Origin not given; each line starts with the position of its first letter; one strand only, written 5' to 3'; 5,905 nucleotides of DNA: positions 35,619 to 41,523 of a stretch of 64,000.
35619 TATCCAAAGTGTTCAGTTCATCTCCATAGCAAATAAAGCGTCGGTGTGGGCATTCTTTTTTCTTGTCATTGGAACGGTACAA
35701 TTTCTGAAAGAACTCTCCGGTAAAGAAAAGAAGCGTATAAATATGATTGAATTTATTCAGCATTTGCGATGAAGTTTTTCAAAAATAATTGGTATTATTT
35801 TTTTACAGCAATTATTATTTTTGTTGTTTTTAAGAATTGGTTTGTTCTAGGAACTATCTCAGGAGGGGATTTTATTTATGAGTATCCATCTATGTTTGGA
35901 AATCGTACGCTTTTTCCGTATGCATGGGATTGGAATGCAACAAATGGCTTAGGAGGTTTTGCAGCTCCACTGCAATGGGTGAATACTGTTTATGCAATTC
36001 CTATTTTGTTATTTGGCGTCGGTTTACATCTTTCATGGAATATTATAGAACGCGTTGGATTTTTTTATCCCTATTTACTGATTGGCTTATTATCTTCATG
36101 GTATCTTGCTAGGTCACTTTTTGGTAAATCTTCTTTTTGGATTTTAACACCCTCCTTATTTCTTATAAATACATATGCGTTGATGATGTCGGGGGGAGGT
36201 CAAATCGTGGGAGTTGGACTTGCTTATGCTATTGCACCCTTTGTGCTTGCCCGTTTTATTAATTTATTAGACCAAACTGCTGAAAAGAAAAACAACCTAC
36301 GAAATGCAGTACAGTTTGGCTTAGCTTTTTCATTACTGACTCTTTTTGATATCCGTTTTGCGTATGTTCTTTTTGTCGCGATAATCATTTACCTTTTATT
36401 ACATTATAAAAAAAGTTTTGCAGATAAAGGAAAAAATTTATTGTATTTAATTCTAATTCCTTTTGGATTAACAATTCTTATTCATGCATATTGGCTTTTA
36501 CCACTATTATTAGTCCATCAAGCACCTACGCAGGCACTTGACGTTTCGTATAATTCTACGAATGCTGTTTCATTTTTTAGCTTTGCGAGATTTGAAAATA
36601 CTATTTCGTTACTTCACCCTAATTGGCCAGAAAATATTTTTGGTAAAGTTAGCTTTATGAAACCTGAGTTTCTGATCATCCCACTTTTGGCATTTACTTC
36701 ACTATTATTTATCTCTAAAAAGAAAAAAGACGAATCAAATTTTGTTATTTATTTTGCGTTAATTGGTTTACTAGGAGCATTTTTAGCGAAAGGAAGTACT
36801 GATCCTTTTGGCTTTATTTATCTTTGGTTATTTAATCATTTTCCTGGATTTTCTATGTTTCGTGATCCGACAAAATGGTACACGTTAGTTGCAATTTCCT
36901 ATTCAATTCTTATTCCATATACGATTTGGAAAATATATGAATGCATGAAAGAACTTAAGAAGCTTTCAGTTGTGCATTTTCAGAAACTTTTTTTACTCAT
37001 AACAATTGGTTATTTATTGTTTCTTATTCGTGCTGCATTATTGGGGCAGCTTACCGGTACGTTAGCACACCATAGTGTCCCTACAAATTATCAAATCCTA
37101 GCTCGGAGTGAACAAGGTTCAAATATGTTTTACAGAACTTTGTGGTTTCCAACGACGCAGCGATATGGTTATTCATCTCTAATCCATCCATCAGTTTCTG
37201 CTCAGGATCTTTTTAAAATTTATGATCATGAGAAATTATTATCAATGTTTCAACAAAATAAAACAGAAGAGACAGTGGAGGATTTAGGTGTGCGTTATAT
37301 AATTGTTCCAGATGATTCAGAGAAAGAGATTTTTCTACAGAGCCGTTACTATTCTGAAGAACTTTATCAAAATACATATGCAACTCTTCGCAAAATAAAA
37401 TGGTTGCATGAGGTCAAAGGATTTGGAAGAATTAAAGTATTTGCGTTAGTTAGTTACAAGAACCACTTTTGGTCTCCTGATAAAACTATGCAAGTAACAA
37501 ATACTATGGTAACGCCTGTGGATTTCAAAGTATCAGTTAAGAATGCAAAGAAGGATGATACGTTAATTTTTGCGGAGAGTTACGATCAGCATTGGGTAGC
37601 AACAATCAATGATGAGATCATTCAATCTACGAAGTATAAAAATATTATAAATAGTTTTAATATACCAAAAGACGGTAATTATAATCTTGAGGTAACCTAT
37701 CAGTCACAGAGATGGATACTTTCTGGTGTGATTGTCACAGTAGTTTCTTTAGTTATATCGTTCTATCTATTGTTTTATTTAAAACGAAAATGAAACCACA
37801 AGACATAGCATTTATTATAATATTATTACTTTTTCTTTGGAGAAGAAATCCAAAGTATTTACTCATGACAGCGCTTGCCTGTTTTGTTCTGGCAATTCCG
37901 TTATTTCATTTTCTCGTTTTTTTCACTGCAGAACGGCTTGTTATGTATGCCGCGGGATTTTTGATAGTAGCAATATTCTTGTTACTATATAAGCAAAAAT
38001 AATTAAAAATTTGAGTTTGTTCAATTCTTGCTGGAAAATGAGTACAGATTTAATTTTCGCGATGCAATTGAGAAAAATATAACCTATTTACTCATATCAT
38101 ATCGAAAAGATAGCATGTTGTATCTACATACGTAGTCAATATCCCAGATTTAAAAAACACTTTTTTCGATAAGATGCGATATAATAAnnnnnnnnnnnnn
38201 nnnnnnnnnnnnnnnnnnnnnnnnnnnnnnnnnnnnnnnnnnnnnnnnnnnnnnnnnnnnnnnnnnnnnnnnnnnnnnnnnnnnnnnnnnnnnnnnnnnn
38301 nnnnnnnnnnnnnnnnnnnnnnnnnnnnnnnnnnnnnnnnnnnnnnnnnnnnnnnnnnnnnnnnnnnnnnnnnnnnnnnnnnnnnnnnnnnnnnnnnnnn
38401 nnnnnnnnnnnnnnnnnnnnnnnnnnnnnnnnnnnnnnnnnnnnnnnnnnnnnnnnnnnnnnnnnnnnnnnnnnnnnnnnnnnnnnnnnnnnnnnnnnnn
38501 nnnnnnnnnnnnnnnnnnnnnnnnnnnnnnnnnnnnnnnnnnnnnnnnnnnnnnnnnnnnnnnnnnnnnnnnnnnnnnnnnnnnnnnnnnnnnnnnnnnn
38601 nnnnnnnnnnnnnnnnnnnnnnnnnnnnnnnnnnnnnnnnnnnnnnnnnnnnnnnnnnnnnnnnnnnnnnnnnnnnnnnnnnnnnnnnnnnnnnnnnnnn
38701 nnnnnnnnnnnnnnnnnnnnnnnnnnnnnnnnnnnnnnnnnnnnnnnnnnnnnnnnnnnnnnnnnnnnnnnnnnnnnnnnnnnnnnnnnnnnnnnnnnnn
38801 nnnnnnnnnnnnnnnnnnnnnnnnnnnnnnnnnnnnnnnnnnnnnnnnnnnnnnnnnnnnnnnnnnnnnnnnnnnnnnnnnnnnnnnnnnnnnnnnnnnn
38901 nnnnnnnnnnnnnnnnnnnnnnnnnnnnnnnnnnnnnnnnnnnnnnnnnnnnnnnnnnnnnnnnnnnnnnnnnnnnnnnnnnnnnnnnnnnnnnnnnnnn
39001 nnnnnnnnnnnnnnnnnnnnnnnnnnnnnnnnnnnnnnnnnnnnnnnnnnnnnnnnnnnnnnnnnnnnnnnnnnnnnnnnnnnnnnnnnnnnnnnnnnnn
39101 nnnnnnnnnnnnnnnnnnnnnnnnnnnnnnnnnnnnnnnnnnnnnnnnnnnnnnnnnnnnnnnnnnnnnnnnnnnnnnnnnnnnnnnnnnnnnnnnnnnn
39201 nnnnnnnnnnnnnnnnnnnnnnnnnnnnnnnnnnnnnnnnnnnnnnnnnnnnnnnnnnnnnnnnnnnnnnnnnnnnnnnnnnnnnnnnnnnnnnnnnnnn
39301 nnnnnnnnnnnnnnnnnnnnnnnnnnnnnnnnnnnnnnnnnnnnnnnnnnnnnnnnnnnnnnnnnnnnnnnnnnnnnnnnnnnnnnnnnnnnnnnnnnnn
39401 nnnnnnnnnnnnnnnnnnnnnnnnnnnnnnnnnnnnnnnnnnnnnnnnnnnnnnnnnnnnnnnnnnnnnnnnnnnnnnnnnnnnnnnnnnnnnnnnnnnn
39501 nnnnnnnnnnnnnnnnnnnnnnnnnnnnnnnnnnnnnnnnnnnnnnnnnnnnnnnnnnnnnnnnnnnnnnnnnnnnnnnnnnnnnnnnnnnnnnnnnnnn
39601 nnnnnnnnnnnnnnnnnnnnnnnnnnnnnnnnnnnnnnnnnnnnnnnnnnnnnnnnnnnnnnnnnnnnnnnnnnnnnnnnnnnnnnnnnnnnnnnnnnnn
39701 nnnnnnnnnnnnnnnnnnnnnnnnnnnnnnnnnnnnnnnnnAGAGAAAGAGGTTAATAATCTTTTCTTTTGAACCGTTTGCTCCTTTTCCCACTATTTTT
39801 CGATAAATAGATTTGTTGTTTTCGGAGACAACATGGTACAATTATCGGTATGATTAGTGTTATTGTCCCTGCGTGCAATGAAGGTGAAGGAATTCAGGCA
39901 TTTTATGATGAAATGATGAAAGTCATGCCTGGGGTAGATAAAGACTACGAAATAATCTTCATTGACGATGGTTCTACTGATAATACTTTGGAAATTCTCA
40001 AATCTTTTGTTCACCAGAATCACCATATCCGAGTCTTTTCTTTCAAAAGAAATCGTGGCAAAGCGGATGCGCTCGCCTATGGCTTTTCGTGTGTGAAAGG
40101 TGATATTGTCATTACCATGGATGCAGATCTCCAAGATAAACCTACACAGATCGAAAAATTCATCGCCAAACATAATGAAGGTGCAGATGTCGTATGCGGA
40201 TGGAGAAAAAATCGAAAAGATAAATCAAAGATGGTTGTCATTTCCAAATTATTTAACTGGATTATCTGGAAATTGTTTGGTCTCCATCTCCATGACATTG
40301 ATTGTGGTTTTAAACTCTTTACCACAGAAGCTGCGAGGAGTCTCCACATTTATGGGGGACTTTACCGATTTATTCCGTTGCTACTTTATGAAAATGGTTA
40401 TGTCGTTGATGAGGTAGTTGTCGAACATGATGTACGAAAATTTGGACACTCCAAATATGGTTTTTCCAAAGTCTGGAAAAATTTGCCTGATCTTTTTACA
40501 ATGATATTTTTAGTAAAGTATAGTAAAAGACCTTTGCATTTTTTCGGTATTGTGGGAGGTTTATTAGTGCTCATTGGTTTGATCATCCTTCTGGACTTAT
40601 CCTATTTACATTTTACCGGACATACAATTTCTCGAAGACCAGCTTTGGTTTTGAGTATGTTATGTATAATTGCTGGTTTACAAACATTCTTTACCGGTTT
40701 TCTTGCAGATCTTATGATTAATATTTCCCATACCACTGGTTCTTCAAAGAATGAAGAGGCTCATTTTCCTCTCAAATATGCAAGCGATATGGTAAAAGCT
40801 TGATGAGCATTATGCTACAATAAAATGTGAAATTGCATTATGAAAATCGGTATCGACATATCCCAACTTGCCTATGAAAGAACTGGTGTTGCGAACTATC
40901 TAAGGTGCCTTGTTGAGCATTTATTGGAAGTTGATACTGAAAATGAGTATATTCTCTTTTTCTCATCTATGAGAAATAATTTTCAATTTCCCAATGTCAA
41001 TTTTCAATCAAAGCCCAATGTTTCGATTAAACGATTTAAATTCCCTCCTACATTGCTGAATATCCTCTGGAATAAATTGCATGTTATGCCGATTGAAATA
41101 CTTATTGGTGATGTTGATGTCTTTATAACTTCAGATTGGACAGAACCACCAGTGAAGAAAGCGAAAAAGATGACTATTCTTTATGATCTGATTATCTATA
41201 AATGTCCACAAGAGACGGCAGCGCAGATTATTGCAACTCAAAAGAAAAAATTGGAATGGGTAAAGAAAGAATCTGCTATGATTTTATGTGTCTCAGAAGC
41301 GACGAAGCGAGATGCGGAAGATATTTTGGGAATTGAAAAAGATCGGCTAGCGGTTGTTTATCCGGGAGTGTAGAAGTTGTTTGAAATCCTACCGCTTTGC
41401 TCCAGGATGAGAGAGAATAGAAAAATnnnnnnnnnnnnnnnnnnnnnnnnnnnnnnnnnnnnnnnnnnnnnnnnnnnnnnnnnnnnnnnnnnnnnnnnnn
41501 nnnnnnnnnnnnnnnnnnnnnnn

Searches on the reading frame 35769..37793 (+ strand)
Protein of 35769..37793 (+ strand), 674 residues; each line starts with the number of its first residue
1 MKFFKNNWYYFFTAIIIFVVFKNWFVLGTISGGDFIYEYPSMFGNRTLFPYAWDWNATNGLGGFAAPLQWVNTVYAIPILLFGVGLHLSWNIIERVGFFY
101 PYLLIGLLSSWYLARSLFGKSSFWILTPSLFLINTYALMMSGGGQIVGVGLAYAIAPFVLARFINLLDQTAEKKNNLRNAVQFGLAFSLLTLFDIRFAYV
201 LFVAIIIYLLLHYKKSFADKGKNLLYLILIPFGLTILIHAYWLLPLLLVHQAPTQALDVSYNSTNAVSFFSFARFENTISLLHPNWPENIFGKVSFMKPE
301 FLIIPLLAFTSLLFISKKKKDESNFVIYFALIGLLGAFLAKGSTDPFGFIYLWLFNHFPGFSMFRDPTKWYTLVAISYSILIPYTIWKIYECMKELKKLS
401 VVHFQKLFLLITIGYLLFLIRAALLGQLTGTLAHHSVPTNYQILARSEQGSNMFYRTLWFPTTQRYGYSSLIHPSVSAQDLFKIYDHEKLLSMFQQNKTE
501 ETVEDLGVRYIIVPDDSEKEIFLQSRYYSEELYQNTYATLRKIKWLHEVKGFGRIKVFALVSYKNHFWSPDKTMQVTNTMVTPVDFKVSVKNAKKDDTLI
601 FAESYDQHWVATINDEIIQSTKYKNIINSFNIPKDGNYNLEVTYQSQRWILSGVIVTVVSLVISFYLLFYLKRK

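Call 22: search_protein_families(library=pfam, proteins=[window:35769-37793:+], max_evalue=0.001)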
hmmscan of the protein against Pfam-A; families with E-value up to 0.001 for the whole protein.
window:35769-37793:+ (674 aa): 0 families

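Call 35: search_protein_families(library=ncbifam, proteins=[window:35769-37793:+], max_evalue=0.00001)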
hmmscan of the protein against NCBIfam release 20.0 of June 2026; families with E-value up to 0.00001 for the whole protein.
window:35769-37793:+ (674 aa): 0 families

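Call 51: search_protein_families(library=pfam, proteins=[window:35769-37793:+], max_evalue=1)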
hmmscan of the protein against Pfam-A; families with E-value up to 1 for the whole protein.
window:35769-37793:+ (674 aa): 3 families
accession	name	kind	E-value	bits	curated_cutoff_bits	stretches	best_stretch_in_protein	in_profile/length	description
PF15518.12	L_protein_N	-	0.025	15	27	1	559-606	63-100/178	L protein N-terminus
PF18539.7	DUF5625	-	0.13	13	26.9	1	578-644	53-113/131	Domain of unknown function (DUF5625)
PF11847.13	GT-C_AftD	-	0.42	8.9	26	1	144-273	123-245/661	Alpha-(1->3)-arabinofuranosyltransferase, N-terminal GT-C domain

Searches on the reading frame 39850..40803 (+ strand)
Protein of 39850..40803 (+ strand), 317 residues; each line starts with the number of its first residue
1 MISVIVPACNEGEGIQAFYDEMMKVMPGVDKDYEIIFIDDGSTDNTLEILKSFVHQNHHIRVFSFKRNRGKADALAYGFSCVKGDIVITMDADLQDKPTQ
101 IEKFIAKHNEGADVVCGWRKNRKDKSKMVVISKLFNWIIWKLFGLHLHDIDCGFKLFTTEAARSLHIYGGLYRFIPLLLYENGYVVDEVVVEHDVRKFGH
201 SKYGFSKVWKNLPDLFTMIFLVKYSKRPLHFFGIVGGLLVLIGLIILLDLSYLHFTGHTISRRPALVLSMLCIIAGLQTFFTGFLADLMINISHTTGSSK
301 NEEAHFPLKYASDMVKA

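Call 6: search_protein_families(library=pfam, proteins=[window:39850-40803:+], max_evalue=0.001)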
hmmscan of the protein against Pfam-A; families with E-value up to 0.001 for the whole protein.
window:39850-40803:+ (317 aa): 3 families
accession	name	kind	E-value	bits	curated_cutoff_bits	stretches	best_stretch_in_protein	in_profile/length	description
PF00535.33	Glycos_transf_2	-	2.2e-35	122.5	23.3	1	3-157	1-159/168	Glycosyl transferase family 2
PF10111.15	Glyco_tranf_2_2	-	4.1e-09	36.8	27.3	1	18-106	15-104/276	Glycosyltransferase like family 2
PF13641.12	Glyco_tranf_2_3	-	9.9e-06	26.2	27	1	2-93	3-96/230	Glycosyltransferase like family 2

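Call 35: search_protein_families(library=ncbifam, proteins=[window:39850-40803:+], max_evalue=0.00001)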
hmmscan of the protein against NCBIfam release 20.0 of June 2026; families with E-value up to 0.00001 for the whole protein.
window:39850-40803:+ (317 aa): 16 families
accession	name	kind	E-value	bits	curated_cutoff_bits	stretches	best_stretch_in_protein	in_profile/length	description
NF047588.1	GlcsyltransPgfSStrep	equivalog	5.5e-42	144.1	500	1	2-289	3-287/308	glycosyltransferase PgfS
NF007986.1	PRK10714.1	equivalog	2.3e-40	138.5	529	1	2-288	8-292/316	undecaprenyl-phosphate 4-deoxy-4-formamido-L-arabinose transferase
TIGR04182.1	glyco_TIGR04182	equivalog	3.2e-25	89.1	325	1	2-294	2-287/293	S-layer glycoprotein N-glycosyltransferase AglJ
TIGR03937.1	PgaC_IcaA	equivalog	2.9e-17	62.7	422.3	1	1-94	46-136/407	poly-beta-1,6-N-acetyl-D-glucosamine synthase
NF041875.1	EPS_EpsD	equivalog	6.3e-14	52.1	370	1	2-115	1-111/325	exopolysaccharide biosynthesis glycosyltransferase EpsD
NF007482.0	PRK10073.1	equivalog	6.2e-13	48.5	423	1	2-106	8-108/334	glycosyltransferase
NF047683.1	TeichurnBiosyTuaG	equivalog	1.8e-11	44.1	400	1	2-106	8-109/252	teichuronic acid biosynthesis protein TuaG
NF010496.0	PRK13915.1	equivalog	2.3e-11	43.4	262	1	2-100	33-133/307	glucosyl-3-phosphoglycerate synthase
TIGR04283.1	glyco_like_mftF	equivalog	9.8e-11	41.7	182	1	2-113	1-102/221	TIGR04283 family arsenosugar biosynthesis glycosyltransferase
TIGR03965.1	mycofact_glyco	equivalog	7.3e-09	35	280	1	2-109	76-180/467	mycofactocin biosynthesis glycosyltransferase MftF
NF041391.1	DPhHxTase_Halo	equivalog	1.7e-07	30.4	375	1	9-196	4-186/213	dolichyl-phosphate hexose transferase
NF058614.1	PPMAGASynPpgS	equivalog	2.4e-07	30.4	370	1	4-168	4-168/226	polyprenyl-phospho-N-acetylgalactosaminyl synthase PpgS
TIGR03111.1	glyc2_xrt_Gpos1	hypoth_equivalog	2.5e-06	26.6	363.95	1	2-116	51-164/439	TIGR03111 family XrtG-associated glycosyltransferase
NF053739.1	GlytfEpsEBac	equivalog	3.1e-06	26.4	450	1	28-106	26-105/265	glycosyltransferase EpsE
NF050050.1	ProtGlycPglI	equivalog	3.8e-06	26.5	500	1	3-117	5-117/306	GalNAc(5)-diNAcBac-PP-undecaprenol beta-1,3-glucosyltransferase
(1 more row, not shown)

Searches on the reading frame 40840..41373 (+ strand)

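Call 6: search_protein_families(library=pfam, proteins=[window:40840-41373:+], max_evalue=0.001)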
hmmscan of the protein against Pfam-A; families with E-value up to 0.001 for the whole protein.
window:40840-41373:+ (177 aa): 1 family
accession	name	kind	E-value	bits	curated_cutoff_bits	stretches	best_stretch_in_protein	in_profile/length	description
PF13439.12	Glyco_transf_4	-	2.8e-07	31.1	28.5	1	16-177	3-166/170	Glycosyltransferase Family 4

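Call 35: search_protein_families(library=ncbifam, proteins=[window:40840-41373:+], max_evalue=0.00001)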
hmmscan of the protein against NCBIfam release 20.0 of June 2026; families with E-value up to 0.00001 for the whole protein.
window:40840-41373:+ (177 aa): 0 families
